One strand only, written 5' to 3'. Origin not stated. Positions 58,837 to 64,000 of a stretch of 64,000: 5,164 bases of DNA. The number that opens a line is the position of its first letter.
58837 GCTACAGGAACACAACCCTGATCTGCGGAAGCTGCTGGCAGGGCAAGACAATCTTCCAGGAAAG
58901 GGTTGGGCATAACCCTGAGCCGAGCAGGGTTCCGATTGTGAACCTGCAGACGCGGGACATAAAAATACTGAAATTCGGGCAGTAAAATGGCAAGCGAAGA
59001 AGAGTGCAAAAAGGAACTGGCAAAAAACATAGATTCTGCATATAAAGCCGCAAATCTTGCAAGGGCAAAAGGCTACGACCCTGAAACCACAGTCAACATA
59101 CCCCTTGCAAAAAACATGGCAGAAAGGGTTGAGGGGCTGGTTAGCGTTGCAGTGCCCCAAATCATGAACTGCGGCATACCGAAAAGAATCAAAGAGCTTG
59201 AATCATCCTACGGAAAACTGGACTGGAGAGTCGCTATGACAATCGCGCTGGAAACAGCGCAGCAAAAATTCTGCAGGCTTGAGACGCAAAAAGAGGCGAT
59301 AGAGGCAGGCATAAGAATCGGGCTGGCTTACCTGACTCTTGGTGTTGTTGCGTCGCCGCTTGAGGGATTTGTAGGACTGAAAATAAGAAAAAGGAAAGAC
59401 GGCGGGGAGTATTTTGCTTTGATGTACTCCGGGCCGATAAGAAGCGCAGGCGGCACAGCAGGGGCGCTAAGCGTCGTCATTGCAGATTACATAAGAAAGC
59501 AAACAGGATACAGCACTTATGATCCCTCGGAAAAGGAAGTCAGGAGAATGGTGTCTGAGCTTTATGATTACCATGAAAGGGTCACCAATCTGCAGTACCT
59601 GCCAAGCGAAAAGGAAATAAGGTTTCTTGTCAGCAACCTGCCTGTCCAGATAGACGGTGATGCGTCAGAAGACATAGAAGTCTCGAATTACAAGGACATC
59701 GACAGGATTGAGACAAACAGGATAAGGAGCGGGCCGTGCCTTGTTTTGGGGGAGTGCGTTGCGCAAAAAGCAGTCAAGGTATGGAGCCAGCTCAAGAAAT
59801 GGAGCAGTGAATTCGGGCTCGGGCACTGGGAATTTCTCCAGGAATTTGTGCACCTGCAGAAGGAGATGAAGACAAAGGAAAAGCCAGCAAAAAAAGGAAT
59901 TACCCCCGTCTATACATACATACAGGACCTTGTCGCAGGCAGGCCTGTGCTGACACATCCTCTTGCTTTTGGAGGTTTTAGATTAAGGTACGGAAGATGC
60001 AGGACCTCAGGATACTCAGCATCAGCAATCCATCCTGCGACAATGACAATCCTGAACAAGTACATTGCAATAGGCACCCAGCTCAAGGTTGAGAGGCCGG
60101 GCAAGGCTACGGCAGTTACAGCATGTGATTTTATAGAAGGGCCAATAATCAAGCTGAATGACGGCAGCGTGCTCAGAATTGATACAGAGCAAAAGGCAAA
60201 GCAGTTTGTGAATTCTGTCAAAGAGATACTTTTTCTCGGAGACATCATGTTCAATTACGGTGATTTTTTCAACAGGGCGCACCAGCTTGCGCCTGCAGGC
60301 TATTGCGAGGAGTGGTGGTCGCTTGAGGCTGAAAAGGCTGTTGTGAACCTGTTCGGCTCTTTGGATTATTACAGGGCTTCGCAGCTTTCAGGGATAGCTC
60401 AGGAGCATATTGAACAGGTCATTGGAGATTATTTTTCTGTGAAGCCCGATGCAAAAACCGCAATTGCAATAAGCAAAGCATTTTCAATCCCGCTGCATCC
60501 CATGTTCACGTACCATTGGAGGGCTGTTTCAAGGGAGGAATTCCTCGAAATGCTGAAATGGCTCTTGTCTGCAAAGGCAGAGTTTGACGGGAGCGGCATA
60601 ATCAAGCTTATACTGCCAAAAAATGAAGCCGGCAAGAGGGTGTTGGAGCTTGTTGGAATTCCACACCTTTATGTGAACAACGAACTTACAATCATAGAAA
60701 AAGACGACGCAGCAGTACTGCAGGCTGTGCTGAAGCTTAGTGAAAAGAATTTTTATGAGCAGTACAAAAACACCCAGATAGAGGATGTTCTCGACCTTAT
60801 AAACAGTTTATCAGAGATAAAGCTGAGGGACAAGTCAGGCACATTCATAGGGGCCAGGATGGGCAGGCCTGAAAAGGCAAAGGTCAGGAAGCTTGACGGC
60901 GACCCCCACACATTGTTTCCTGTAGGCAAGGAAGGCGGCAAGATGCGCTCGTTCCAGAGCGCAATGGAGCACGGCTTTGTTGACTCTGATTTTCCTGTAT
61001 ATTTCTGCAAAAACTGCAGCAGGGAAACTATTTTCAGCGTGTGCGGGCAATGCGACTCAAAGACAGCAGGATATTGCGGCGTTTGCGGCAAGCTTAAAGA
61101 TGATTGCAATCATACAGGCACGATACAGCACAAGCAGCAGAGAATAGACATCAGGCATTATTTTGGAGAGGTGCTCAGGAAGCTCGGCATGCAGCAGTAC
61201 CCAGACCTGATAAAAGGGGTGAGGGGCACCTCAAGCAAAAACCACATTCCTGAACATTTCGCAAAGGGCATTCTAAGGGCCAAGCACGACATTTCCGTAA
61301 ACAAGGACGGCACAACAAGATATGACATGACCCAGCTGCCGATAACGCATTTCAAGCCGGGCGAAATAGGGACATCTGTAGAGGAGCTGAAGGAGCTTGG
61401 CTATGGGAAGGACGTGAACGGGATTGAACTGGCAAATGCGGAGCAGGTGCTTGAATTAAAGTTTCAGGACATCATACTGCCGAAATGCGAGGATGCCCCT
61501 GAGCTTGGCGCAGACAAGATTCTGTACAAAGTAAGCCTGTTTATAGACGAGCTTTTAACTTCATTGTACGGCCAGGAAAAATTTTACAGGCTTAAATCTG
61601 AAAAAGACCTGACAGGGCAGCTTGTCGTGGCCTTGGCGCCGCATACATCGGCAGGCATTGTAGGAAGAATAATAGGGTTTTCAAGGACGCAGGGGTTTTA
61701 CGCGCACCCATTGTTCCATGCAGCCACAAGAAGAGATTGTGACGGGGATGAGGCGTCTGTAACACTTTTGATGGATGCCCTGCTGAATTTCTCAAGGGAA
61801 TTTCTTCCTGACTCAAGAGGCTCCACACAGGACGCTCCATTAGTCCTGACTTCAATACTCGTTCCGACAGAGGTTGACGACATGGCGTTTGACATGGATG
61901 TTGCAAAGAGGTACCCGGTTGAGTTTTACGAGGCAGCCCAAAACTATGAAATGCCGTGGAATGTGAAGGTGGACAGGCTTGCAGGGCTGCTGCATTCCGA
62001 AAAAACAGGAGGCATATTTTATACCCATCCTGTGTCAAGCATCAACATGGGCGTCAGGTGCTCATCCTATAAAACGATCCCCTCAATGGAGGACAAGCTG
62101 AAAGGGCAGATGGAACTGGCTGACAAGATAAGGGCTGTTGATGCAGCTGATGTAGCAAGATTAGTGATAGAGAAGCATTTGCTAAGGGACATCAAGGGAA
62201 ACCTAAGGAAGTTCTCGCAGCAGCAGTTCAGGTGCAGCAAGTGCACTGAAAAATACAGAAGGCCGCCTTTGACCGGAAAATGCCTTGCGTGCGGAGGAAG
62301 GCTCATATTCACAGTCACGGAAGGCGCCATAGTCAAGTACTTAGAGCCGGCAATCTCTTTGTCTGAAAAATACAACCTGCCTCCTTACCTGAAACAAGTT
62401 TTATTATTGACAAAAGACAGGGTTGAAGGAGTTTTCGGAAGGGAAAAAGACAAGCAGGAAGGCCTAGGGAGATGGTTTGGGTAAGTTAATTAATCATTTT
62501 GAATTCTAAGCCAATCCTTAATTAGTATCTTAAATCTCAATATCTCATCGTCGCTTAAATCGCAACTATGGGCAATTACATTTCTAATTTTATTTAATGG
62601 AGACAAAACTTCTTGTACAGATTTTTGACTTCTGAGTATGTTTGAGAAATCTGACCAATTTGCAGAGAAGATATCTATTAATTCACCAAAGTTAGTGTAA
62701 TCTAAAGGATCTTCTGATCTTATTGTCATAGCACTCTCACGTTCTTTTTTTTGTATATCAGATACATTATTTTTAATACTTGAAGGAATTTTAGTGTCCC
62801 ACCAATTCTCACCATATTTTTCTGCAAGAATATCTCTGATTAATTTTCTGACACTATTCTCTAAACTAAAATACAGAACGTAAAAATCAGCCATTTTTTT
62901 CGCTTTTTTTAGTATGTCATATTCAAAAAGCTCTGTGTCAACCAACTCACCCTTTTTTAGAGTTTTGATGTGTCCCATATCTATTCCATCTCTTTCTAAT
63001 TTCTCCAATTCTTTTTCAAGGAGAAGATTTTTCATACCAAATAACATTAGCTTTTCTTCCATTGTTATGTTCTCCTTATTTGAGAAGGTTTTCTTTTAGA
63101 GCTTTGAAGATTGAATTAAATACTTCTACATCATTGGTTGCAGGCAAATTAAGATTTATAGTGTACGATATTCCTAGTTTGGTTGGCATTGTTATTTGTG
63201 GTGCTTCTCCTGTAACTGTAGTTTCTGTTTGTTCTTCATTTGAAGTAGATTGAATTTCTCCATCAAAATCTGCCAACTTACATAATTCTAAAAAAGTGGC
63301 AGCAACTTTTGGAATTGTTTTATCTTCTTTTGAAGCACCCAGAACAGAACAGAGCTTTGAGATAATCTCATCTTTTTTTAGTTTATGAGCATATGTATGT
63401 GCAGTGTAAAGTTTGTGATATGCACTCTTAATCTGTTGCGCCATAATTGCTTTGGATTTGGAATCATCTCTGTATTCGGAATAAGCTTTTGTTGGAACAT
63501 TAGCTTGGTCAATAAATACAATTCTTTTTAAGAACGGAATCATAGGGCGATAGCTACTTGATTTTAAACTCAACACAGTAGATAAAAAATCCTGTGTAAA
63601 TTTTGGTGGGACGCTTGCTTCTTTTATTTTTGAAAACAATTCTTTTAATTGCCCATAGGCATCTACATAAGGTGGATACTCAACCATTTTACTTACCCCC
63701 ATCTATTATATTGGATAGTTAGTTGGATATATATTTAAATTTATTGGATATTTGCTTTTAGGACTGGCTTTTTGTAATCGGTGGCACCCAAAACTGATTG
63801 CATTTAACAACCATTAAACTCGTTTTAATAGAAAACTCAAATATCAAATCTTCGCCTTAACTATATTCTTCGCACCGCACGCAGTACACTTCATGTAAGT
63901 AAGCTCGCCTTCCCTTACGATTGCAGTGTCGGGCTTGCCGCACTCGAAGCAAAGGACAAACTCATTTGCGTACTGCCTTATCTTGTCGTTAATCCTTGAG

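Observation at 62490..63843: AT-rich two-gene cassette with a HEPN (Rx4H) protein and an unknown partner, preceded by TTGGATA repeats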

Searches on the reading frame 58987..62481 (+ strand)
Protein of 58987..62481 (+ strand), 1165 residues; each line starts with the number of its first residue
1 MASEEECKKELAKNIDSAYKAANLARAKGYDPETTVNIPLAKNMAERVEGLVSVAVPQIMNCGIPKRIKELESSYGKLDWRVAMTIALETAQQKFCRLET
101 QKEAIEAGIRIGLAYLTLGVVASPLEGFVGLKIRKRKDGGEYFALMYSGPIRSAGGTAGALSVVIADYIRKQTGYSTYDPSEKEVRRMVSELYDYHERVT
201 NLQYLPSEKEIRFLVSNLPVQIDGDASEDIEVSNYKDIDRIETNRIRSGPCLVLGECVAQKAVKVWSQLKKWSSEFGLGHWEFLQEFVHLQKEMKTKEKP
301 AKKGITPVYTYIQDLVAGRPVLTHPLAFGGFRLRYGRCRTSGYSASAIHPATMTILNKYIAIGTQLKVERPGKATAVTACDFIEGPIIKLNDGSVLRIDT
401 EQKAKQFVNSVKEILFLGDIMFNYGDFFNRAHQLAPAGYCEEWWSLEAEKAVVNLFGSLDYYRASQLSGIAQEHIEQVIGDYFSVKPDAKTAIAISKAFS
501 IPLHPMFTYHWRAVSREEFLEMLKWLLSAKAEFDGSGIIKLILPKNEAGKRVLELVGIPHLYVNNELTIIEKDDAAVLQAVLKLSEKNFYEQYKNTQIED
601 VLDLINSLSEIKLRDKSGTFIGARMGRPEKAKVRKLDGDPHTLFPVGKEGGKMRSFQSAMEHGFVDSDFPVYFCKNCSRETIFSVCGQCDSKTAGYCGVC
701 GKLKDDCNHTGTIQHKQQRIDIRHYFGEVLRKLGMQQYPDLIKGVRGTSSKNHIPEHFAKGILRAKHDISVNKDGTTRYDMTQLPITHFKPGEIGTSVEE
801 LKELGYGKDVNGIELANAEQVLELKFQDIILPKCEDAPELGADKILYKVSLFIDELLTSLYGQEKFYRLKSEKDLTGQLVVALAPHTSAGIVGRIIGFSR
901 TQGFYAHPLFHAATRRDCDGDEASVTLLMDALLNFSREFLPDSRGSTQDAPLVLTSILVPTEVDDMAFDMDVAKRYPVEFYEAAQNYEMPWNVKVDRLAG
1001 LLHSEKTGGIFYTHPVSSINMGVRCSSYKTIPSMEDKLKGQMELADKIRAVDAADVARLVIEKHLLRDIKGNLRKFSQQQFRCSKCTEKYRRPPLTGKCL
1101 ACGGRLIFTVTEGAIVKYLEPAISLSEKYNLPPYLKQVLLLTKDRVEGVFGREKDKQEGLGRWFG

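Call 66: find_homologous_proteins(query=window:58987-62481:+, max_evalue=1e-50)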
Query window:58987-62481:+ (1165 aa): 6698 proteins with E <= 1e-50 among 8000 candidates; the best 120 are listed.
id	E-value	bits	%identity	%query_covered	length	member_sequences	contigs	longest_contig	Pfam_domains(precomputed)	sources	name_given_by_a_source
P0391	0.0e+0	2604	96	100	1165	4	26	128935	PF03833.20,PF24844.2,PF24846.2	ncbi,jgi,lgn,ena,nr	ncbi:DNA polymerase II large subunit [Candidatus Woesearchaeota archaeon]|nr:DNA polymerase II large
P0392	0.0e+0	2208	80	100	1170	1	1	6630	PF03833.20,PF24844.2,PF24846.2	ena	-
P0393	0.0e+0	2137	78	100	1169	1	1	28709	PF03833.20,PF24844.2,PF24846.2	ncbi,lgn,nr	ncbi:MAG: DNA polymerase II large subunit [Nanoarchaeota archaeon]|nr:DNA polymerase II large subuni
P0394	0.0e+0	2133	78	99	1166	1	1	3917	PF03833.20,PF24844.2,PF24846.2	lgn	-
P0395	0.0e+0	2131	78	99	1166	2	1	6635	PF03833.20,PF24844.2,PF24846.2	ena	-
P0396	0.0e+0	2129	77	100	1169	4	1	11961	PF03833.20,PF24844.2,PF24846.2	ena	-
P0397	0.0e+0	2124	77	100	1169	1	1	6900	PF03833.20,PF24844.2,PF24846.2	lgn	-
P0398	0.0e+0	2117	77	99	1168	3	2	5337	PF03833.20,PF24844.2,PF24846.2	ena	-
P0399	0.0e+0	2117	77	100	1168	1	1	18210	PF03833.20,PF24844.2,PF24846.2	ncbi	-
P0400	0.0e+0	2116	78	99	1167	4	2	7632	PF03833.20,PF24844.2,PF24846.2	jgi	-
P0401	0.0e+0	2114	77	99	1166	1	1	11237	PF03833.20,PF24844.2,PF24846.2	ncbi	-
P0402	0.0e+0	2113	77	99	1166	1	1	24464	PF03833.20,PF24844.2,PF24846.2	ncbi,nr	ncbi:DNA polymerase II large subunit [Candidatus Woesearchaeota archaeon]|nr:DNA polymerase II large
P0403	0.0e+0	2113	77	100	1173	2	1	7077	PF03833.20,PF24844.2,PF24846.2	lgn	-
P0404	0.0e+0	2107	77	100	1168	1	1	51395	PF03833.20,PF24844.2,PF24846.2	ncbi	-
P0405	0.0e+0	2106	77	100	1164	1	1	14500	PF03833.20,PF24844.2,PF24846.2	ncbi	-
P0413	0.0e+0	2087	76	100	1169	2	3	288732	PF03833.20,PF24844.2,PF24846.2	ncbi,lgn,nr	ncbi:DNA polymerase II large subunit [Candidatus Woesearchaeota archaeon]|nr:DNA polymerase II large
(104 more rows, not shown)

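Call 67: find_encoding_contigs(protein=P0391, flank=4000, max_places=5)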
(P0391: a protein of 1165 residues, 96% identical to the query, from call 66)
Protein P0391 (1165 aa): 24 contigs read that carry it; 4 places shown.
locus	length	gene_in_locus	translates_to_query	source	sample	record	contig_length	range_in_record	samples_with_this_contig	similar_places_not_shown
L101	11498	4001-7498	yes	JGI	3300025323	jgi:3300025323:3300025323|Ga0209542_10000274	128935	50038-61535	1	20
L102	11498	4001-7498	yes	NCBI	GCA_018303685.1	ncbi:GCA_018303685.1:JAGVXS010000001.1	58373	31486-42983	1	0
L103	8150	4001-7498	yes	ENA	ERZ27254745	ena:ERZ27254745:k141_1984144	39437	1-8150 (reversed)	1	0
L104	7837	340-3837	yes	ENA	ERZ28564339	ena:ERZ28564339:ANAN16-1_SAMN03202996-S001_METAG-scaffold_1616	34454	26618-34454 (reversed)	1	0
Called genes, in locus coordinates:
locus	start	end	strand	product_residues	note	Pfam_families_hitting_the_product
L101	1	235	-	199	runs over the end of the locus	-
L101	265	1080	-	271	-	PF01978:TrmB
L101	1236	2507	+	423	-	PF05621:TniB (weak), PF01637:ATPase_2 (weak), PF13191:AAA_16, PF13401:AAA_22, PF00004:AAA, PF22703:Cdc6_lid, PF09079:WHD_Cdc6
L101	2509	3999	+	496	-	PF00149:Metallophos, PF04042:DNA_pol_E_B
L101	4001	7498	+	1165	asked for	PF03833:PolC_DP2_N, PF24844:PolC_DP2_central, PF24846:PolC_DP2_cat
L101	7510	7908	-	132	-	PF13470:PIN_3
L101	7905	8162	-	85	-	PF04014:MazE_antitoxin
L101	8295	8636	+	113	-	-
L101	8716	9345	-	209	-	-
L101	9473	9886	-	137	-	PF01873:eIF-5_eIF-2B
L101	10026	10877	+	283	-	PF01944:SpoIIM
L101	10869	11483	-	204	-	PF16100:RMI2 (weak), PF01336:tRNA_anti-codon (weak)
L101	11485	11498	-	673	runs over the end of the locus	PF14551:MCM_N, PF17207:MCM_OB, PF00493:MCM, PF13191:AAA_16 (weak), PF01078:Mg_chelatase (weak), PF17855:MCM_lid, PF21120: (weak), PF22798:DUF5817_CT (weak)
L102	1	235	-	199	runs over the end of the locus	-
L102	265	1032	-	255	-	PF01978:TrmB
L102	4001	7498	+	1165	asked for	PF03833:PolC_DP2_N, PF24844:PolC_DP2_central, PF24846:PolC_DP2_cat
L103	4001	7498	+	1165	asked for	PF03833:PolC_DP2_N, PF24844:PolC_DP2_central, PF24846:PolC_DP2_cat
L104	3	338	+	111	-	?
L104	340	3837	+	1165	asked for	PF03833:PolC_DP2_N, PF24844:PolC_DP2_central, PF24846:PolC_DP2_cat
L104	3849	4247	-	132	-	PF13470:PIN_3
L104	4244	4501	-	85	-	PF04014:MazE_antitoxin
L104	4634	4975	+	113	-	-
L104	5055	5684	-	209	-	-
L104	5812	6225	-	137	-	PF01873:eIF-5_eIF-2B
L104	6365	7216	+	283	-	PF01944:SpoIIM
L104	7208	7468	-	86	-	-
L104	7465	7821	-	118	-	PF16100:RMI2 (weak), PF01336:tRNA_anti-codon (weak)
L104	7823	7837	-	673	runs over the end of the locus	PF14551:MCM_N, PF17207:MCM_OB, PF00493:MCM, PF13191:AAA_16 (weak), PF01078:Mg_chelatase (weak), PF17855:MCM_lid, PF21120: (weak), PF22798:DUF5817_CT (weak)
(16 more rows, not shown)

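Call 68: find_encoding_contigs(protein=P0413, flank=4000, max_places=2)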
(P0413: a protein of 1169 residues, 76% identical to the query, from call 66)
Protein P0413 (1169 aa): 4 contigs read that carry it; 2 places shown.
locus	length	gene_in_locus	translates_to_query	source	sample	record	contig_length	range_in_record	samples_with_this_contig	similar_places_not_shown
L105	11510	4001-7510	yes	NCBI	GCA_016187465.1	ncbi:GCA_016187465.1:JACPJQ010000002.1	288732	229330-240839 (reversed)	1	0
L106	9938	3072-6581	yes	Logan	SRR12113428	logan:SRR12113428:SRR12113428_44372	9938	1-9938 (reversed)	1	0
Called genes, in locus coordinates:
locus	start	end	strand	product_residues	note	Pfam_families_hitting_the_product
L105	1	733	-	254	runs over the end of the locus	PF01978:TrmB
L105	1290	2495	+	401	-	PF01637:ATPase_2 (weak), PF05621:TniB (weak), PF13191:AAA_16, PF00004:AAA, PF13401:AAA_22, PF22703:Cdc6_lid, PF09079:WHD_Cdc6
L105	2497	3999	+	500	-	PF00149:Metallophos, PF04042:DNA_pol_E_B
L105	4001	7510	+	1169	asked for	PF03833:PolC_DP2_N, PF24844:PolC_DP2_central, PF24846:PolC_DP2_cat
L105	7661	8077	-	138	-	PF01873:eIF-5_eIF-2B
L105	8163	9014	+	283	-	PF01944:SpoIIM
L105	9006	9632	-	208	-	-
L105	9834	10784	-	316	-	PF18780:HNH_repeat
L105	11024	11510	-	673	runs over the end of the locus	PF14551:MCM_N, PF17207:MCM_OB, PF00493:MCM, PF13191:AAA_16 (weak), PF01078:Mg_chelatase (weak), PF17855:MCM_lid, PF21120:, PF22798:DUF5817_CT (faint)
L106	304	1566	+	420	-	PF05621:TniB (weak), PF13191:AAA_16, PF01637:ATPase_2 (weak), PF00004:AAA, PF13401:AAA_22, PF22703:Cdc6_lid, PF09079:WHD_Cdc6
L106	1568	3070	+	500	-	PF00149:Metallophos, PF04042:DNA_pol_E_B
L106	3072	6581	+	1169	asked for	PF03833:PolC_DP2_N, PF24844:PolC_DP2_central, PF24846:PolC_DP2_cat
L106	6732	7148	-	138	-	PF01873:eIF-5_eIF-2B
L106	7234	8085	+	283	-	PF01944:SpoIIM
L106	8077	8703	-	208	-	-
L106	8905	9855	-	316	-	PF18780:HNH_repeat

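Call 80: search_protein_families(library=pfam, proteins=[L101:8719-9345:-, L101:8295-8633:+], max_evalue=0.001)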
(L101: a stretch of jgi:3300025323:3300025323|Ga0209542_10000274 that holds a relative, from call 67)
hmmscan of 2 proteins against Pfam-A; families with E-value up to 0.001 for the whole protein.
L101:8719-9345:- (209 aa): 0 families

L101:8295-8633:+ (113 aa): 0 families

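Call 81: search_protein_families(library=padloc, proteins=[L101:8719-9345:-, L101:8295-8633:+, L101:7513-7908:-, L101:7908-8162:-], max_evalue=0.001)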
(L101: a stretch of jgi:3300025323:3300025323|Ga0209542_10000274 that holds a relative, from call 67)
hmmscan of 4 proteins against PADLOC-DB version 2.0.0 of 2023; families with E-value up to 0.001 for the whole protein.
L101:8719-9345:- (209 aa): 0 families

L101:8295-8633:+ (113 aa): 0 families

L101:7513-7908:- (132 aa): 0 families

L101:7908-8162:- (85 aa): 0 families

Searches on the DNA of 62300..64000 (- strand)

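Call 71: search_rna_families(sources=[L091, L087, L001], threshold=evalue, max_evalue=1)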
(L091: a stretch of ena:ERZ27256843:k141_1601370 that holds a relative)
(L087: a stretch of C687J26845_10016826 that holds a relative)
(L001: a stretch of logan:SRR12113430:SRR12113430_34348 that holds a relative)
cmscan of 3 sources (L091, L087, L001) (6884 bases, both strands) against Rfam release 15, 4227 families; matches with E-value up to 1: 1.
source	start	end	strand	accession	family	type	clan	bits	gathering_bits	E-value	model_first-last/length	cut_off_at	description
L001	790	885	+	RF01202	sn2991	Gene; snRNA; snoRNA; CD-box;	-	25.8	60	0.23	1-98/98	no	Small nucleolar RNA sn2991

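Call 72: search_rna_families(source=window, start=62300, end=64000, threshold=evalue, max_evalue=1)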
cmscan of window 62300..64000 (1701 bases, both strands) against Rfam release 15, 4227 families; matches with E-value up to 1: 2.
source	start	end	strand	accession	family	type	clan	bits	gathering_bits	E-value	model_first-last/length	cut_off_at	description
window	63182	63277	-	RF01202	sn2991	Gene; snRNA; snoRNA; CD-box;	-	25.8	60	0.056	1-98/98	no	Small nucleolar RNA sn2991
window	63370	63465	+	RF01210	snoU13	Gene; snRNA; snoRNA; CD-box;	CL00081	18.5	46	0.5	1-104/104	no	Small nucleolar RNA U13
